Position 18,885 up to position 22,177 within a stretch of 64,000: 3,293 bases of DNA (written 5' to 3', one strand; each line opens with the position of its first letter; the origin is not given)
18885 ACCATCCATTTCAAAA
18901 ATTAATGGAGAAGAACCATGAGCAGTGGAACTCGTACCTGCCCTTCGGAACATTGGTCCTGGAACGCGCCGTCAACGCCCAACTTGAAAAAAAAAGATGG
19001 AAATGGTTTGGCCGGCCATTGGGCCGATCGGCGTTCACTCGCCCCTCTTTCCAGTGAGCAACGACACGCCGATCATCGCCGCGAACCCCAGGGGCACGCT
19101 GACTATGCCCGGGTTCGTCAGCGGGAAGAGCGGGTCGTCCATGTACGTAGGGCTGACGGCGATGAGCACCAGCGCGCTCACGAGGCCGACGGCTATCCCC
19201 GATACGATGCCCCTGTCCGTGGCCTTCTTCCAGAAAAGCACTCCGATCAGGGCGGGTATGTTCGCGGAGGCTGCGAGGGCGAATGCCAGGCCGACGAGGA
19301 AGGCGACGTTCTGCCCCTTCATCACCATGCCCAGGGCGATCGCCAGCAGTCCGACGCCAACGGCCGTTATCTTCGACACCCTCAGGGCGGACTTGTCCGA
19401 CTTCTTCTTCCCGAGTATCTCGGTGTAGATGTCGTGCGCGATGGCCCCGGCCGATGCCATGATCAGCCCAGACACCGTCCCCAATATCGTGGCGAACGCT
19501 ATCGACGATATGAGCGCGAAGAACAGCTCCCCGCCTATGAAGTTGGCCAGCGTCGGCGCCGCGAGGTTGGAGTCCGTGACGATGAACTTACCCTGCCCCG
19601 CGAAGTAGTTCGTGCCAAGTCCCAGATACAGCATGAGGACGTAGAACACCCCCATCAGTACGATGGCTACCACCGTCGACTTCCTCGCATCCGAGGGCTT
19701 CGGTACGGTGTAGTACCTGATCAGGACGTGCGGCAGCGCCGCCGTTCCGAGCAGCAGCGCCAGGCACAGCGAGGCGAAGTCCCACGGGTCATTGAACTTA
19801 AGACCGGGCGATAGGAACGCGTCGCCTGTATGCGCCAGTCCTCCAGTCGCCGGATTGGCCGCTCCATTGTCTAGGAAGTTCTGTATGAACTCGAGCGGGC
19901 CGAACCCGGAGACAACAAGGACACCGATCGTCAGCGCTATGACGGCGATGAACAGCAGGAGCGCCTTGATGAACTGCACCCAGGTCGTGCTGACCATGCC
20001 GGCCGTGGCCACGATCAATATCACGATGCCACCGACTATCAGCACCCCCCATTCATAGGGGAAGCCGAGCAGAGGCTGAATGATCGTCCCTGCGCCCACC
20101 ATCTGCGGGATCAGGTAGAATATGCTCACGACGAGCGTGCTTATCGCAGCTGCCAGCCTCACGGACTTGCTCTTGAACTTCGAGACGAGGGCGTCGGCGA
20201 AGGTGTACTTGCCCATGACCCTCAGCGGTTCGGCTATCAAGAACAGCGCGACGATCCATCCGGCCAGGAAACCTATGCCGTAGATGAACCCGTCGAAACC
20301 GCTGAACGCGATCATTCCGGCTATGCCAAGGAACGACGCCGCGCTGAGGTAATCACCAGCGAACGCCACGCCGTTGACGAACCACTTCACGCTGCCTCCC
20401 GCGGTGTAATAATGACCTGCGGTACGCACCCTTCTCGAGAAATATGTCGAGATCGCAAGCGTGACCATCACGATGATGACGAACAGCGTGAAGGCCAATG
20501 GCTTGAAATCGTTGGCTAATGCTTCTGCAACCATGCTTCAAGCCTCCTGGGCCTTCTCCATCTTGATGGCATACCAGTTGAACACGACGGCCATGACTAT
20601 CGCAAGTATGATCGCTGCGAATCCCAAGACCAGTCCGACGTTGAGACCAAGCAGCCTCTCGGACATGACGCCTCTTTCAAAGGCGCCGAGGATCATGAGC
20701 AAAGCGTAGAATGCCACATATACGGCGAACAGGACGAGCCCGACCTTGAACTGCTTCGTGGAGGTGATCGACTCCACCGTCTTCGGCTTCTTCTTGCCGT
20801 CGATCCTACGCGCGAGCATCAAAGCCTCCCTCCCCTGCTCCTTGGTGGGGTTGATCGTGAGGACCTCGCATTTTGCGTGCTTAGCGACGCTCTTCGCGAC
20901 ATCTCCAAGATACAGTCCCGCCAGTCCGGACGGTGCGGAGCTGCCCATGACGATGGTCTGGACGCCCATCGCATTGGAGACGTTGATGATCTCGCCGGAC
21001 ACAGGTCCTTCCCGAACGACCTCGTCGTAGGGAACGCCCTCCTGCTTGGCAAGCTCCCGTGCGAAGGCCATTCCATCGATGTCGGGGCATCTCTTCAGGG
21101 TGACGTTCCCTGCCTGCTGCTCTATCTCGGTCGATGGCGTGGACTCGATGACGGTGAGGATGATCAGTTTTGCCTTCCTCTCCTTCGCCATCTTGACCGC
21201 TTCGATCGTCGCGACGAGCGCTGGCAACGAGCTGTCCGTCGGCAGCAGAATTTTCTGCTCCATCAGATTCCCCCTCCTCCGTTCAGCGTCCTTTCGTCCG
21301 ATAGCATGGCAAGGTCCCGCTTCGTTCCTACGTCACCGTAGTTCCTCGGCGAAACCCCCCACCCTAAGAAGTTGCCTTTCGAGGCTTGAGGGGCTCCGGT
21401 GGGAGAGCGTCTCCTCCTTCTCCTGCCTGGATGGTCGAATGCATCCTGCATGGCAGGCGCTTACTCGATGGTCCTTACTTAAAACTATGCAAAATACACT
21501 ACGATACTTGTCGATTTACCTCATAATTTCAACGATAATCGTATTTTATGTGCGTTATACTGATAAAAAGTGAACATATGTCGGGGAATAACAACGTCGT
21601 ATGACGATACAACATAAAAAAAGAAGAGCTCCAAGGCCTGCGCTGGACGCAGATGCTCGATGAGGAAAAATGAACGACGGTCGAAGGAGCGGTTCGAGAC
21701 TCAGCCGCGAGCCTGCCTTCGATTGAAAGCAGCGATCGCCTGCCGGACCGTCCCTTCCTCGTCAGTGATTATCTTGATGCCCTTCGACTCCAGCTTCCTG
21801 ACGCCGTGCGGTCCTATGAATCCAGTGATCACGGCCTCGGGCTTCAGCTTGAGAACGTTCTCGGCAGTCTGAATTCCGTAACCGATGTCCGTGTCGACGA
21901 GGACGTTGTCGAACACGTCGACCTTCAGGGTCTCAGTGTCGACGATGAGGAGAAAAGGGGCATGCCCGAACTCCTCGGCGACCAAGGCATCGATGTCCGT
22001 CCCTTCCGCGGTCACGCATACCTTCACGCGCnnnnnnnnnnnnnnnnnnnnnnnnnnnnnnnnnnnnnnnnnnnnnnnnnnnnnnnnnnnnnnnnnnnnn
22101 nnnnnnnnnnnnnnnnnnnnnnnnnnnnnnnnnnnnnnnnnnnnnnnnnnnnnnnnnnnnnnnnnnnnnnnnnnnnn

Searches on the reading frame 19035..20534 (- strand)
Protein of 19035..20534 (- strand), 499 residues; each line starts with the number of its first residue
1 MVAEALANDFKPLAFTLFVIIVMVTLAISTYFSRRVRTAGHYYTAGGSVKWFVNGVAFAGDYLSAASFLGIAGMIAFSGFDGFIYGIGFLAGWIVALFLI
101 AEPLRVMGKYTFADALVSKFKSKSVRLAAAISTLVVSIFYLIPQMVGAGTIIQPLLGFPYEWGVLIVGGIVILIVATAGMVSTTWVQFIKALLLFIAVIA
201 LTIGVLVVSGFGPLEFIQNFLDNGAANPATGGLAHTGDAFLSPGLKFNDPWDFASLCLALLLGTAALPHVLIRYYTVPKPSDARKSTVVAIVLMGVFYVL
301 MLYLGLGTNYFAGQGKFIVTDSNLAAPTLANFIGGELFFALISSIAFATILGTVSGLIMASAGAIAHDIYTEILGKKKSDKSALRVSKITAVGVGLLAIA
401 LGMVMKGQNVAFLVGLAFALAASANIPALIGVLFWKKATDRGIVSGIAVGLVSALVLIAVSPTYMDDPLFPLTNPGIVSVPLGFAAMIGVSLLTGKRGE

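Call 6: search_protein_families(library=pfam, proteins=[window:19035-20534:-])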
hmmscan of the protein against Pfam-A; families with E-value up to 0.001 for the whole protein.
window:19035-20534:- (499 aa): 1 family
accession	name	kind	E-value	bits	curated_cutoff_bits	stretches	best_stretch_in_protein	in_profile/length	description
PF00474.23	SSF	-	7.5e-86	289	22.8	1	42-450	1-406/406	Sodium:solute symporter family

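Call 25: find_related_loci(query=window:19035-20534:-, collection=metagenome_contigs, flank=3000)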
Query window:19035-20534:- (499 aa) in metagenome_contigs; peptide patterns used: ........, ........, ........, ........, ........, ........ (x = any residue, [..] = any of these).
202 stretches matched a pattern; 63 encode a relative of the query (tblastn E <= 1e-3); 63 distinct loci.
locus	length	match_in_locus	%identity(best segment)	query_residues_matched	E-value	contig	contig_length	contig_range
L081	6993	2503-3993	78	2-497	0e+0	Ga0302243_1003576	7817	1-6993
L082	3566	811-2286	80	8-497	0e+0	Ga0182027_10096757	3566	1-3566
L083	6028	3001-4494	78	2-499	0e+0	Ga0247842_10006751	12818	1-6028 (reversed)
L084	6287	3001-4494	78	2-499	0e+0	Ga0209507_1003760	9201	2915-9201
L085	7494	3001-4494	78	2-499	0e+0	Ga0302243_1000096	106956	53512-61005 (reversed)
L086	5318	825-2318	78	2-499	0e+0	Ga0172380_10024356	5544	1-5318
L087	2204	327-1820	79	2-498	0e+0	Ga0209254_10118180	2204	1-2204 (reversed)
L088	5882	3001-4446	69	9-492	0e+0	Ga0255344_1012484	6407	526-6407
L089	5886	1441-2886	69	9-492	0e+0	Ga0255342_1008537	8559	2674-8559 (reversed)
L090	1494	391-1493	81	2-368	4e-161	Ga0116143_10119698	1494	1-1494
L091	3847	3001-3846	80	2-283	7e-142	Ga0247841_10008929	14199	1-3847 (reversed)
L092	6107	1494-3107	47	24-484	4e-131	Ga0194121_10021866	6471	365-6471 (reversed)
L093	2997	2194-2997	79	2-268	3e-133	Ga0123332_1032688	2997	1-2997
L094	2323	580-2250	45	13-499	1e-130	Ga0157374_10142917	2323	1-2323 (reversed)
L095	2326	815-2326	46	13-454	1e-121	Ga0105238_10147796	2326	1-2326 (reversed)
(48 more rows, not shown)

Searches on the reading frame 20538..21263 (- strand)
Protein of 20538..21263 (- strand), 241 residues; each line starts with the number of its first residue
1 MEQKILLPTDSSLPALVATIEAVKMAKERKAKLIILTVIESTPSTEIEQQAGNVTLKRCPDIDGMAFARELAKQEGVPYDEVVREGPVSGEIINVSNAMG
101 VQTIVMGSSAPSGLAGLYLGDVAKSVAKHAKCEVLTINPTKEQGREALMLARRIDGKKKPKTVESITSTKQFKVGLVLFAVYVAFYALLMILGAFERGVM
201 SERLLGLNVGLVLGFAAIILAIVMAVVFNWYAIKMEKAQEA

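Call 6: search_protein_families(library=pfam, proteins=[window:20538-21263:-])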
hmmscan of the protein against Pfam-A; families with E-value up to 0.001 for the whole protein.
window:20538-21263:- (241 aa): 2 families
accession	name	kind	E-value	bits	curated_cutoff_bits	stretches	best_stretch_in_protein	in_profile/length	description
PF00582.32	Usp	-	1.1e-22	81.5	24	1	3-137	3-140/141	Universal stress protein family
PF04341.17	DUF485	-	1.6e-09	38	28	1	172-236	14-80/88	Protein of unknown function, DUF485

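Call 32: find_homologous_proteins(query=window:20538-21263:-, max_evalue=1e-20)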
Query window:20538-21263:- (241 aa): 65 proteins with E <= 1e-20 among 1140 candidates.
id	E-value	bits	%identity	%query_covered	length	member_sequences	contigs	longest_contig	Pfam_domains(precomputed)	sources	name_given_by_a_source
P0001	3.0e-146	503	100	100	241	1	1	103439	PF04341.18,PF00582.33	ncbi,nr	ncbi:MAG: universal stress protein [Euryarchaeota archaeon]|nr:universal stress protein [Euryarchaeo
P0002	3.7e-116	404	79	99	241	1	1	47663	PF04341.18,PF00582.33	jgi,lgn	-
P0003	2.6e-114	398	75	100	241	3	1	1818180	PF04341.18,PF00582.33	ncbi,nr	ncbi:MAG: universal stress protein [Methanomassiliicoccales archaeon]|nr:MAG: universal stress prote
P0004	4.7e-100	352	69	100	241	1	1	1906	PF04341.18,PF00582.33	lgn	-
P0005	1.3e-97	344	90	73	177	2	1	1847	PF04341.18,PF00582.33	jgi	jgi:uncharacterized membrane protein (DUF485 family)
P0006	1.8e-97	343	67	100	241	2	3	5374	PF04341.18,PF00582.33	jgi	jgi:nucleotide-binding universal stress UspA family protein/uncharacterized membrane protein (DUF485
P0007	3.5e-95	336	67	98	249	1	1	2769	PF04341.18,PF00582.33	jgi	jgi:nucleotide-binding universal stress UspA family protein/uncharacterized membrane protein (DUF485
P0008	9.1e-94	331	63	100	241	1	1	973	PF11346.14,PF04341.18,PF00582.33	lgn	-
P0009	1.3e-90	321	64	100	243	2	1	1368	PF04341.18,PF00582.33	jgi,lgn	jgi:nucleotide-binding universal stress UspA family protein/uncharacterized membrane protein (DUF485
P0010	1.8e-90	320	64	98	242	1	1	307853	PF04341.18,PF00582.33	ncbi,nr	ncbi:MAG: Universal stress protein family protein [Methanomassiliicoccales archaeon PtaU1.Bin124]|nr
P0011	3.6e-89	316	65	100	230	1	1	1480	PF04341.18,PF00582.33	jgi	jgi:nucleotide-binding universal stress UspA family protein/uncharacterized membrane protein (DUF485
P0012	1.0e-88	315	65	97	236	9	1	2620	PF04341.18,PF00582.33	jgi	jgi:nucleotide-binding universal stress UspA family protein/uncharacterized membrane protein (DUF485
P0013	1.7e-88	314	65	97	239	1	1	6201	PF04341.18,PF00582.33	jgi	jgi:nucleotide-binding universal stress UspA family protein/uncharacterized membrane protein (DUF485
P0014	5.2e-87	309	62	98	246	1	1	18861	PF04341.18,PF00582.33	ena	-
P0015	2.7e-86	307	62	97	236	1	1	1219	PF04341.18,PF00582.33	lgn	-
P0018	1.8e-74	268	59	97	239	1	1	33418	PF04341.18,PF00582.33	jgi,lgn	jgi:nucleotide-binding universal stress UspA family protein/uncharacterized membrane protein (DUF485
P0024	1.6e-67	245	53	96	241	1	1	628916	PF04341.18,PF00582.33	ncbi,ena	-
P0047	1.0e-55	207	45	99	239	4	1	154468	PF04341.18,PF00582.33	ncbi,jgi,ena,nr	ncbi:MAG: universal stress protein [Methanomassiliicoccales archaeon]|nr:universal stress protein [M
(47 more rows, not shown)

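Call 33: find_encoding_contigs(protein=P0002, flank=3000, max_places=2)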
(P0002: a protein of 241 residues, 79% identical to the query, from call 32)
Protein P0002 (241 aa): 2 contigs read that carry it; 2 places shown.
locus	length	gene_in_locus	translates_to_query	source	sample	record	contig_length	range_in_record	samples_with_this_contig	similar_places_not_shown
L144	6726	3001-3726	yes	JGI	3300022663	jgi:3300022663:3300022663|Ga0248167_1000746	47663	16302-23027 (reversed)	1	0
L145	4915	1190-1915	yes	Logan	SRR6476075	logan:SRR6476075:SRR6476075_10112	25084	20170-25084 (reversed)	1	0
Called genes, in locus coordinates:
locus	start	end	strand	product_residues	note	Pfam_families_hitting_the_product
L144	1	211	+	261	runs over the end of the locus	PF03477:ATP-cone (weak), PF22357:AF1548-like_C (faint), PF04471:Mrr_cat (weak)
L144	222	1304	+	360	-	PF02350:Epimerase_2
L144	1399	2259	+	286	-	PF02374:ArsA_ATPase (weak), PF10609:ParA, PF13614:AAA_31 (weak), PF01656:CbiA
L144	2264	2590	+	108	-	PF02579:Nitro_FeMo-Co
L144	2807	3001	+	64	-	-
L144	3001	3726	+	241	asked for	PF00582:Usp, PF04341:DUF485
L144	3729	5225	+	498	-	PF00474:SSF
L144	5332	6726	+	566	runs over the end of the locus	PF16927:HisKA_7TM, PF02518:HATPase_c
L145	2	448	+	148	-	?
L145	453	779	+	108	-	PF02579:Nitro_FeMo-Co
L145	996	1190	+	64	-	-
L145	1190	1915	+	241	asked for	PF00582:Usp, PF04341:DUF485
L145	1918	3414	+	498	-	PF00474:SSF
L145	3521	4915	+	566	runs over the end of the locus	PF16927:HisKA_7TM, PF02518:HATPase_c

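Call 34: find_encoding_contigs(protein=P0003, flank=3000, max_places=2)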
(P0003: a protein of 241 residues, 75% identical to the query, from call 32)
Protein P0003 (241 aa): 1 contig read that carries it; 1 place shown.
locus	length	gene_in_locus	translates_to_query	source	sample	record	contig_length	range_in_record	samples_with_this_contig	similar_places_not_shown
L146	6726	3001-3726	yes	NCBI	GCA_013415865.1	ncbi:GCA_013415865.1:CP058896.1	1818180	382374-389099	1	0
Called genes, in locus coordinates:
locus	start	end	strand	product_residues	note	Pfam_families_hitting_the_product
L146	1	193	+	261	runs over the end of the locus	PF03477:ATP-cone, PF04471:Mrr_cat (weak)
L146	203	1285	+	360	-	PF02350:Epimerase_2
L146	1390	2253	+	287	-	PF10609:ParA, PF13614:AAA_31 (weak), PF00142:Fer4_NifH (faint), PF01656:CbiA, PF02374:ArsA_ATPase (faint)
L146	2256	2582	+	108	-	PF02579:Nitro_FeMo-Co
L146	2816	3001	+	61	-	-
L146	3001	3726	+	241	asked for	PF00582:Usp, PF04341:DUF485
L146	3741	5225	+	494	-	PF00474:SSF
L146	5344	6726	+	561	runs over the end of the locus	PF16927:HisKA_7TM, PF00989:PAS, PF08448:PAS_4 (weak), PF13188:PAS_8 (faint), PF02518:HATPase_c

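Call 35: find_encoding_contigs(protein=P0010, flank=3000, max_places=2)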
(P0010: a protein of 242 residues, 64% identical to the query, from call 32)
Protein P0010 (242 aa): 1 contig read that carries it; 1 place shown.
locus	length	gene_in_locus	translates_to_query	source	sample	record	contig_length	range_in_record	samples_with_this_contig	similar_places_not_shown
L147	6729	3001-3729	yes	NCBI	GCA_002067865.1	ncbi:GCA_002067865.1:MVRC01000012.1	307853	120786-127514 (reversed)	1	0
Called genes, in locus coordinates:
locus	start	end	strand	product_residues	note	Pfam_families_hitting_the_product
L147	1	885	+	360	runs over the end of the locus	PF02350:Epimerase_2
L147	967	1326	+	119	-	PF08818:DUF1801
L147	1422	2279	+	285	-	PF02374:ArsA_ATPase (weak), PF09140:MipZ (weak), PF10609:ParA, PF13614:AAA_31, PF00142:Fer4_NifH (faint), PF01656:CbiA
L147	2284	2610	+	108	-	PF02579:Nitro_FeMo-Co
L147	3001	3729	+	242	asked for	PF00582:Usp, PF04341:DUF485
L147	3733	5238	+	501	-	PF00474:SSF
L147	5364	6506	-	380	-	PF14697:Fer4_21 (faint), PF00037:Fer4 (weak), PF12838:Fer4_7, PF13187:Fer4_9, PF13237:Fer4_10 (weak), PF00037:Fer4 (weak), PF13484:Fer4_16 (weak), PF02662:FlpD, +5 more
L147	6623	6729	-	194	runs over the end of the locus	PF00210:Ferritin, PF02915:Rubrerythrin, PF21349:RUBY_RBDX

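Call 36: find_encoding_contigs(protein=P0024, flank=3000, max_places=2)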
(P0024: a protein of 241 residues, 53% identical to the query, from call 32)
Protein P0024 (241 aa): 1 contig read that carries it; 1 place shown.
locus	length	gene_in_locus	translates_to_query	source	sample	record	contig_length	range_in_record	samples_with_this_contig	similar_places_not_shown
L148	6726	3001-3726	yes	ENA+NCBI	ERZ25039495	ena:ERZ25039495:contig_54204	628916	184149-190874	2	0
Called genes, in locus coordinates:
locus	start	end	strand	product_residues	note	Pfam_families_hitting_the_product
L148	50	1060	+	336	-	PF01073:3Beta_HSD, PF01370:Epimerase, PF02719:Polysacc_synt_2, PF04321:RmlD_sub_bind, PF07993:NAD_binding_4, PF16363:GDP_Man_Dehyd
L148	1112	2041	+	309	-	PF00142:Fer4_NifH (faint), PF01656:CbiA, PF02374:ArsA_ATPase (weak), PF09140:MipZ, PF10609:ParA, PF13614:AAA_31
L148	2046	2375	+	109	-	PF02579:Nitro_FeMo-Co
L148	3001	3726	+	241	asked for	PF00582:Usp, PF04341:DUF485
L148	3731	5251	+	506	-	PF00474:SSF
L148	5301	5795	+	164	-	-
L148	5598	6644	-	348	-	PF13484:Fer4_16 (faint), PF25160:LdpA_Fe-S-bd (faint), PF13237:Fer4_10 (weak), PF14697:Fer4_21 (weak), PF12838:Fer4_7, PF13187:Fer4_9 (weak), PF00037:Fer4 (weak), PF02662:FlpD, +2 more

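Call 48: find_encoding_contigs(protein=P0014, flank=4000, max_places=1)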
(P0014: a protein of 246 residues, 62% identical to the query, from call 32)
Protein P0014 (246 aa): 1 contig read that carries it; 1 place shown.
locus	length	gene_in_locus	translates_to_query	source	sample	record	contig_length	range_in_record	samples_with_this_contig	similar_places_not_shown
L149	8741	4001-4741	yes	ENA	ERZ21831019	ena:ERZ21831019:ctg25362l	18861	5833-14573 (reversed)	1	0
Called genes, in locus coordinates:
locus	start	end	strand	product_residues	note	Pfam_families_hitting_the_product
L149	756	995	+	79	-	-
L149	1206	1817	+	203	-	PF04471:Mrr_cat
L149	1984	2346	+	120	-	PF08818:DUF1801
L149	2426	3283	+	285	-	PF02374:ArsA_ATPase (weak), PF09140:MipZ (weak), PF10609:ParA, PF13614:AAA_31, PF00142:Fer4_NifH (faint), PF01656:CbiA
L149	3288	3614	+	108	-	PF02579:Nitro_FeMo-Co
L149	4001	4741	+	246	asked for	PF00582:Usp, PF04341:DUF485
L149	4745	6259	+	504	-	PF00474:SSF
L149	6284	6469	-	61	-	-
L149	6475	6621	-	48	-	-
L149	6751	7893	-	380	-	PF14697:Fer4_21 (faint), PF00037:Fer4 (weak), PF12838:Fer4_7, PF13187:Fer4_9, PF13237:Fer4_10 (weak), PF00037:Fer4 (weak), PF13484:Fer4_16 (weak), PF02662:FlpD, +4 more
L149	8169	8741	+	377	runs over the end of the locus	PF00072:Response_reg, PF08447:PAS_3 (weak)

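Call 49: find_encoding_contigs(protein=P0018, flank=4000, max_places=1)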
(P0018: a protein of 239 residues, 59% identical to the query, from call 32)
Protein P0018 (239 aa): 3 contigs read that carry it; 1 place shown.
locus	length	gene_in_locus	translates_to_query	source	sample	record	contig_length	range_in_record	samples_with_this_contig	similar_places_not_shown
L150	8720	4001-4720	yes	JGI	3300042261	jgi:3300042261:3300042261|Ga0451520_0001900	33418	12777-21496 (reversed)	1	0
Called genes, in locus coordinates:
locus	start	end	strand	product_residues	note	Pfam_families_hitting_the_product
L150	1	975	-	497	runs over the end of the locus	PF00391:PEP-utilizers (weak)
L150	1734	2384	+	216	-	PF04967:HTH_10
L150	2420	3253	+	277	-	PF10609:ParA, PF01656:CbiA, PF02374:ArsA_ATPase (faint), PF09140:MipZ (weak), PF13614:AAA_31 (weak)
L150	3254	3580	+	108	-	PF02579:Nitro_FeMo-Co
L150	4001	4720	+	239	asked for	PF00582:Usp, PF04341:DUF485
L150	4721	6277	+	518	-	PF00474:SSF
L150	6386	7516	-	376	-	PF13484:Fer4_16 (faint), PF25160:LdpA_Fe-S-bd (faint), PF12838:Fer4_7, PF13187:Fer4_9 (weak), PF13237:Fer4_10 (weak), PF14697:Fer4_21, PF00037:Fer4 (weak), PF02662:FlpD, +2 more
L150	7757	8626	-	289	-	PF01073:3Beta_HSD (weak), PF01370:Epimerase, PF04321:RmlD_sub_bind, PF16363:GDP_Man_Dehyd, PF07993:NAD_binding_4 (weak)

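Call 50: find_encoding_contigs(protein=P0006, flank=4000, max_places=1)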
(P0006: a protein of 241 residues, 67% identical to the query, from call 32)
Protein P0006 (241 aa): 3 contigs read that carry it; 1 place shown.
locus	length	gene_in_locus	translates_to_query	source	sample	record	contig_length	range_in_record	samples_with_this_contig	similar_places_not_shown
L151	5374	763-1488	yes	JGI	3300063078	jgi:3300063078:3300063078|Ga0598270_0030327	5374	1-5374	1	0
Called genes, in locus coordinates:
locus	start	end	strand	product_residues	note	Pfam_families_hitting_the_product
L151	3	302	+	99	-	?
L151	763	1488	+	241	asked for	PF00582:Usp, PF04341:DUF485 (weak)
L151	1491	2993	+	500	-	PF00474:SSF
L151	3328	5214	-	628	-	PF02310:B12-binding, PF04055:Radical_SAM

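Call 51: find_encoding_contigs(protein=P0047, flank=4000, max_places=1)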
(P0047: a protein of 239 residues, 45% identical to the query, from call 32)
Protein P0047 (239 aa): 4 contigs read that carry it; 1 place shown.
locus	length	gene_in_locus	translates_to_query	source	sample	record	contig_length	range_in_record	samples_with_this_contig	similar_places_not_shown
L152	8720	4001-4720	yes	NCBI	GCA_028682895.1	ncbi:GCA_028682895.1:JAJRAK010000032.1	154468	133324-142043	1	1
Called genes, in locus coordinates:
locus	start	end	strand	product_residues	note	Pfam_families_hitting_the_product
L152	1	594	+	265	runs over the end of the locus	PF03477:ATP-cone (weak), PF04471:Mrr_cat (weak)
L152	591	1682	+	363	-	PF02350:Epimerase_2, PF13579:Glyco_trans_4_4 (weak)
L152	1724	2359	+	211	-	PF04967:HTH_10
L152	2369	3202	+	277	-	PF10609:ParA, PF01656:CbiA, PF02374:ArsA_ATPase (weak), PF09140:MipZ, PF13614:AAA_31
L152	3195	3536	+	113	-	PF02579:Nitro_FeMo-Co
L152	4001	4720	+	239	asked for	PF00582:Usp, PF04341:DUF485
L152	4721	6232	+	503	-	PF00474:SSF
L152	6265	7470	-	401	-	PF14697:Fer4_21 (faint), PF13484:Fer4_16 (faint), PF13237:Fer4_10 (faint), PF00037:Fer4 (weak), PF12838:Fer4_7, PF13187:Fer4_9, PF00037:Fer4 (weak), PF02662:FlpD, +3 more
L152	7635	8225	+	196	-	PF02492:cobW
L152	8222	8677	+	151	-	-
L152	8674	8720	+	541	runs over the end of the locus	PF17651:Raco_middle, PF14574:RACo_C_ter, PF12838:Fer4_7 (weak), PF13187:Fer4_9 (weak)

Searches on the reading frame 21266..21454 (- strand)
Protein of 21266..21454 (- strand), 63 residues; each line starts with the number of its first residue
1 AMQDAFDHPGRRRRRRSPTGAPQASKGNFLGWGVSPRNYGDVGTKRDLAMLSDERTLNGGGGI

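Call 41: search_protein_families(library=pfam, proteins=[window:21266-21454:-], max_evalue=0.1)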
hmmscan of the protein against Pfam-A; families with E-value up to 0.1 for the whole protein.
window:21266-21454:- (63 aa): 0 families

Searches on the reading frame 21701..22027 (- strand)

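Call 6: search_protein_families(library=pfam, proteins=[window:21701-22027:-])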
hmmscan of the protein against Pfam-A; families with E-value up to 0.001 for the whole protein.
window:21701-22027:- (108 aa): 1 family
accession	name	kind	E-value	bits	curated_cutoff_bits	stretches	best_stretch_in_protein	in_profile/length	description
PF02579.22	Nitro_FeMo-Co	-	6.4e-15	55.7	26.3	1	14-101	3-92/94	Dinitrogenase iron-molybdenum cofactor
